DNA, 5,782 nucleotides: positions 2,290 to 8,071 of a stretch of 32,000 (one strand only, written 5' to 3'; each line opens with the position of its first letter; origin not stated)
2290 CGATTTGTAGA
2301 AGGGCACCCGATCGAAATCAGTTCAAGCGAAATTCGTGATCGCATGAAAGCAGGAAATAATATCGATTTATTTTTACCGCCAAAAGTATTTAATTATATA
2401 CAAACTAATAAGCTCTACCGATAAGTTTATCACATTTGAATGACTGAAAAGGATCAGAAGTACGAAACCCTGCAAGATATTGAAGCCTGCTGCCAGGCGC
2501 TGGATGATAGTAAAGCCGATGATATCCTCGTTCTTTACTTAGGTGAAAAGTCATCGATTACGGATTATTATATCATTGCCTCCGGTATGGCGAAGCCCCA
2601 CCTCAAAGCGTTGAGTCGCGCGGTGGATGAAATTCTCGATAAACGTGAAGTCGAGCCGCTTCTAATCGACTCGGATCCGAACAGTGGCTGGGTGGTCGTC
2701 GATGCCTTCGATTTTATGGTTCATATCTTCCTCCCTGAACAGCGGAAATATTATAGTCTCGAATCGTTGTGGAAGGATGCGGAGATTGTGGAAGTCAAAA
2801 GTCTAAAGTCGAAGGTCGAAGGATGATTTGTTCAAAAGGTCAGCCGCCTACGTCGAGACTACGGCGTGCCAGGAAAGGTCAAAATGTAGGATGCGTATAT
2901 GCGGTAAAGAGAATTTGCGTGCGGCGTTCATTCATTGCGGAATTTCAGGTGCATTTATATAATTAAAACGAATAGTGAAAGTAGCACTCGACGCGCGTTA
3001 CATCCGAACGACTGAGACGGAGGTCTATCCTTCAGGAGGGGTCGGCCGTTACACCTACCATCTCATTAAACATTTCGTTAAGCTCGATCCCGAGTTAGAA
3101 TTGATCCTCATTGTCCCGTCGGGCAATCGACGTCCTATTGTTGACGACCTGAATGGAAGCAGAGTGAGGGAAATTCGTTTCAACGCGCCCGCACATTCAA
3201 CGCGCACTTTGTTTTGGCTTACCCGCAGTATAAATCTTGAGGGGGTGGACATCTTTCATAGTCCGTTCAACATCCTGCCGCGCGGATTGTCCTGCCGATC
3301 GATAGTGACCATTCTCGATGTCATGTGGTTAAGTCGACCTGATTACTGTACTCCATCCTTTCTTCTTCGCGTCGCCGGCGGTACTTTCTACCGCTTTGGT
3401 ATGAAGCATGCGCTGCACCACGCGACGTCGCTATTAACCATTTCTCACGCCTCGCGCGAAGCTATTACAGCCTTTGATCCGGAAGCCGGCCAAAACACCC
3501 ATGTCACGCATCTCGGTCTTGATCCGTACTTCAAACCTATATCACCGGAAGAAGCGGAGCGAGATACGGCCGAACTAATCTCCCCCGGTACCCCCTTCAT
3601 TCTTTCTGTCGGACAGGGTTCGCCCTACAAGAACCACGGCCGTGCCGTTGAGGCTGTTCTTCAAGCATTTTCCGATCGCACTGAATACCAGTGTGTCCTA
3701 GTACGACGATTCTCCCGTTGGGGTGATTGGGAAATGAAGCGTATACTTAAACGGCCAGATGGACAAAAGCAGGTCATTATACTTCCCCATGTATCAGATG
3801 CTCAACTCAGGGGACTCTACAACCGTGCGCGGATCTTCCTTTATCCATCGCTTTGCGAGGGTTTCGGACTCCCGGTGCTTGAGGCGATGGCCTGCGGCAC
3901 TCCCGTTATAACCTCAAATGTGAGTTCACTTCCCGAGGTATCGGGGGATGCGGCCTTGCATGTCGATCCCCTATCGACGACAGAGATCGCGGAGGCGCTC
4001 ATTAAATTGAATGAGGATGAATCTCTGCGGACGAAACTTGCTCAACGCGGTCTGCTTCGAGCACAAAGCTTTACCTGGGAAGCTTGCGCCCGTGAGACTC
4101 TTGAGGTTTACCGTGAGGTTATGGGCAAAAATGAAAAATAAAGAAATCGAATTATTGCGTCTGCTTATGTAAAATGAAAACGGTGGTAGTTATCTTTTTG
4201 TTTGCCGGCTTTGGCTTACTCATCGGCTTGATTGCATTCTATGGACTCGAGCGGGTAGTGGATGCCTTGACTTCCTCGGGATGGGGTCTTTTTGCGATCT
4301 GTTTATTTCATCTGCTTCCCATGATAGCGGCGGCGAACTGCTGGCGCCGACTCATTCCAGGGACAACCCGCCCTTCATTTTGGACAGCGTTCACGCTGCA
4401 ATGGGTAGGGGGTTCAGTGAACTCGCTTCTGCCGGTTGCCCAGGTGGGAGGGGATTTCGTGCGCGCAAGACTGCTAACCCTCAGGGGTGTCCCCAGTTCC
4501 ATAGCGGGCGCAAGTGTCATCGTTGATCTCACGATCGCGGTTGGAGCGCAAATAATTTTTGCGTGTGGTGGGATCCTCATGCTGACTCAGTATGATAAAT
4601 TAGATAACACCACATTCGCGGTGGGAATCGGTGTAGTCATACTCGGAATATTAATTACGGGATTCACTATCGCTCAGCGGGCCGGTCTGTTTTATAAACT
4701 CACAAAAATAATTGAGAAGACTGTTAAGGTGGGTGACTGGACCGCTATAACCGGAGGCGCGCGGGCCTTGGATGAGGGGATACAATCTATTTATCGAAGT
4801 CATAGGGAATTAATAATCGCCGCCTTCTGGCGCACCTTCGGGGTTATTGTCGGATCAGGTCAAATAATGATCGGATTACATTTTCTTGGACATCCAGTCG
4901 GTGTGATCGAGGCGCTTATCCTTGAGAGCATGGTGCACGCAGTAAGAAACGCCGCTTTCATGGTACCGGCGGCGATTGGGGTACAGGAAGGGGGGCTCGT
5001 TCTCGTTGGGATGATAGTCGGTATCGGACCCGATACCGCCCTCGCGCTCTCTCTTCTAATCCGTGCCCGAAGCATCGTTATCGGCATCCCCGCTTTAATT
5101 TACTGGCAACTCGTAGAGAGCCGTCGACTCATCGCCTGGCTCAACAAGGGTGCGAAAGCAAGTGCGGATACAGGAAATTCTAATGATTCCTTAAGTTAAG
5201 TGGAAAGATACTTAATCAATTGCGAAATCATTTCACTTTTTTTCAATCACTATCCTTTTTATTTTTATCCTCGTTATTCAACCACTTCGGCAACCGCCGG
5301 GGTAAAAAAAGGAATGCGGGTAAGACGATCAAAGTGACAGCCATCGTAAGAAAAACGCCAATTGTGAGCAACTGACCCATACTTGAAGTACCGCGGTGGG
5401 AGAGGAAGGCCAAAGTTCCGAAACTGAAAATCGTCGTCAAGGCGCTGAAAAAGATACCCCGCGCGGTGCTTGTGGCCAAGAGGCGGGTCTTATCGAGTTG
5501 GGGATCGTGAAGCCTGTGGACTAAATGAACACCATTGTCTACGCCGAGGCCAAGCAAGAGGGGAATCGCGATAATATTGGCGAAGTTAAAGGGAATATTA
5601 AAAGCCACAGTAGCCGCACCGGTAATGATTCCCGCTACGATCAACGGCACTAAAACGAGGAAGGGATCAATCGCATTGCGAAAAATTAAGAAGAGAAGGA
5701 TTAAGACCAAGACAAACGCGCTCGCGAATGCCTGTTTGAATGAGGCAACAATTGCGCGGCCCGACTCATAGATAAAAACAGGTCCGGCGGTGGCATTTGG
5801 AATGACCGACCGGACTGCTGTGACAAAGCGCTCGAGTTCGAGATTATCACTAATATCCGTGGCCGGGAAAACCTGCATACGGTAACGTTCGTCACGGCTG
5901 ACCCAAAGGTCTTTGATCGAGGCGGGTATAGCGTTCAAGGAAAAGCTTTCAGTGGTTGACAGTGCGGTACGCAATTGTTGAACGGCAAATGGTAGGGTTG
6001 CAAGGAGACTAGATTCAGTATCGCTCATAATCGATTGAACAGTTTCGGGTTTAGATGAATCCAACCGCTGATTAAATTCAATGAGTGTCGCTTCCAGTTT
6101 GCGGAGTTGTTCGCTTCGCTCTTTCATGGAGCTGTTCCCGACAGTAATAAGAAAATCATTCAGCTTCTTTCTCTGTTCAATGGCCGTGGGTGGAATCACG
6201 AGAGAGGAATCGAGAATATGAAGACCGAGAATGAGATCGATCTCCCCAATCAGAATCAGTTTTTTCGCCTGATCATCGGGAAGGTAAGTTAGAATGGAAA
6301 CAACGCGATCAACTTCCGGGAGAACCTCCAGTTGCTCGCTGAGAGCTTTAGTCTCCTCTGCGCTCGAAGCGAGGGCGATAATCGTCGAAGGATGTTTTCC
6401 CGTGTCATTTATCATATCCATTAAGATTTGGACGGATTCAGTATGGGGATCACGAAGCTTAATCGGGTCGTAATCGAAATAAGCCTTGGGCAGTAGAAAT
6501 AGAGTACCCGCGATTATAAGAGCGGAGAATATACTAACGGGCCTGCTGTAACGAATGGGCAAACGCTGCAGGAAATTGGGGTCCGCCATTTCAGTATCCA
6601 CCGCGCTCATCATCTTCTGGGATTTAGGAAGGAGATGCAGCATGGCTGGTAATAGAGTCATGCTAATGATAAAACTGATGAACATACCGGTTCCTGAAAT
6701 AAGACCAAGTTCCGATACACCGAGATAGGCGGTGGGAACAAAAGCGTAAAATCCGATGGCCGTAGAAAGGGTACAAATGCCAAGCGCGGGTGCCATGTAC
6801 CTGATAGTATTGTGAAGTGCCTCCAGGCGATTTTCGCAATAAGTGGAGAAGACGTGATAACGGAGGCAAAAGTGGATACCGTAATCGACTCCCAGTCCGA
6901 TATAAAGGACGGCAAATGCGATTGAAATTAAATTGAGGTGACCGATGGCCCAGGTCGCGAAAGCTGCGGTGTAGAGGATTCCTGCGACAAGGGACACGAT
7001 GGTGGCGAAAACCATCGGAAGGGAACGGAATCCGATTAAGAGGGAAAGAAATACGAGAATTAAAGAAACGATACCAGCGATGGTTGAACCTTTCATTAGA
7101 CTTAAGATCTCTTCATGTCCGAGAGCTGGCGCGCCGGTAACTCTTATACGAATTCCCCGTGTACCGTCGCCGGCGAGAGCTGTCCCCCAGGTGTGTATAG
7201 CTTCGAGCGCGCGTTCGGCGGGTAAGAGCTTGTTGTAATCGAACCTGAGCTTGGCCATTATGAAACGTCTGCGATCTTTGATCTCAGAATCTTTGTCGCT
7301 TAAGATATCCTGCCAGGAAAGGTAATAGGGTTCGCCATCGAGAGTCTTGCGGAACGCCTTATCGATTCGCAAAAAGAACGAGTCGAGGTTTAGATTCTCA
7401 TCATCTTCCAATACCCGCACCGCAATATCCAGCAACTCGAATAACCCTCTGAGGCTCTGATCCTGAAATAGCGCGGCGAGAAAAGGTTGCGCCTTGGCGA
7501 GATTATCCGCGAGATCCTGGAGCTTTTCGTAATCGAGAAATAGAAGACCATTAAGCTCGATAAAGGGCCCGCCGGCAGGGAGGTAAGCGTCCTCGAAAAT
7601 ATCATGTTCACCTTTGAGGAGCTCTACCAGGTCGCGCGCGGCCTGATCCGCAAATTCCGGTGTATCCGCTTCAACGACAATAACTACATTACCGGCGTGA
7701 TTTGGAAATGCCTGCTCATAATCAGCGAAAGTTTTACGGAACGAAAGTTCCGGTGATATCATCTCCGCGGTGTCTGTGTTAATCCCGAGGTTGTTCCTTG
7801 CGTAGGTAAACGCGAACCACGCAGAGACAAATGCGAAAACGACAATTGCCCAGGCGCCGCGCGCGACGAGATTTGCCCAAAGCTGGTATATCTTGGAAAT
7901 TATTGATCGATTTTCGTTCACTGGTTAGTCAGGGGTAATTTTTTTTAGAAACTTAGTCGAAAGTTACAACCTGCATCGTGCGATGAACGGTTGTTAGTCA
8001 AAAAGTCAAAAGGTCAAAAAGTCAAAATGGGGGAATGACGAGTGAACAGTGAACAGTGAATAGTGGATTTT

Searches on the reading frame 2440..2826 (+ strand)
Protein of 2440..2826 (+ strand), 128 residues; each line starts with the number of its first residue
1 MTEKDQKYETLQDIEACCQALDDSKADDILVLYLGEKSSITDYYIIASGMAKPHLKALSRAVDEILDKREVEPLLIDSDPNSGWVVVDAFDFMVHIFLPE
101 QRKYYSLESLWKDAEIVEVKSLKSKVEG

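Call 43: find_encoding_contigs(protein=window:2440-2826:+, flank=10000, max_places=2)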
Protein window:2440-2826:+ (128 aa): 5 contigs read that carry it; 2 places shown.
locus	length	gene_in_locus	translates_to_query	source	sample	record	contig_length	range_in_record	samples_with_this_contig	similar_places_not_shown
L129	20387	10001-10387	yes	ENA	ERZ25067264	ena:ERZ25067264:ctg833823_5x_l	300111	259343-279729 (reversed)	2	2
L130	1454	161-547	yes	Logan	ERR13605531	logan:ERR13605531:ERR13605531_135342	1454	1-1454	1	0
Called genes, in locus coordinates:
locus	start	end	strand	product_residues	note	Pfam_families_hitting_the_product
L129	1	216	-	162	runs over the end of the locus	PF00293:NUDIX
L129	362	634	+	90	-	-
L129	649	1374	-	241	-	PF01925:TauE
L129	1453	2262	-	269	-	PF01841:Transglut_core (weak)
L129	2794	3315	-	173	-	PF13276:HTH_21, PF00665:rve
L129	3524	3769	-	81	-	PF01527:HTH_Tnp_1, PF13551:HTH_29 (weak)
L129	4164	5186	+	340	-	PF09925:DUF2157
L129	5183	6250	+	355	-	PF14351:DUF4401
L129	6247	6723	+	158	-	PF14345:GDYXXLXY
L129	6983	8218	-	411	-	-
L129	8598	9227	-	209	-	PF06055:ExoD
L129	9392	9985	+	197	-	PF01467:CTP_transf_like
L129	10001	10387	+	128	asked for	PF02410:RsfS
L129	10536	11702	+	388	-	PF13439:Glyco_transf_4 (weak), PF13579:Glyco_trans_4_4 (weak), PF20706:GT4-conflict, PF00534:Glycos_transf_1, PF13692:Glyco_trans_1_4, PF13524:Glyco_trans_1_2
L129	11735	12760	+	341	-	PF03706:LPG_synthase_TM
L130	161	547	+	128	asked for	PF02410:RsfS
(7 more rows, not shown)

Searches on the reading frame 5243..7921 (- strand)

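Call 11: search_protein_families(library=pfam, proteins=[window:5243-7921:-])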
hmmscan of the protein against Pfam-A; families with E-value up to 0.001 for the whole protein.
window:5243-7921:- (892 aa): 1 family
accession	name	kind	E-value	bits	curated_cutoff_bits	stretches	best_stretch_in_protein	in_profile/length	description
PF03176.21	MMPL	-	6e-33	114.6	20.5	2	253-435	119-306/333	MMPL family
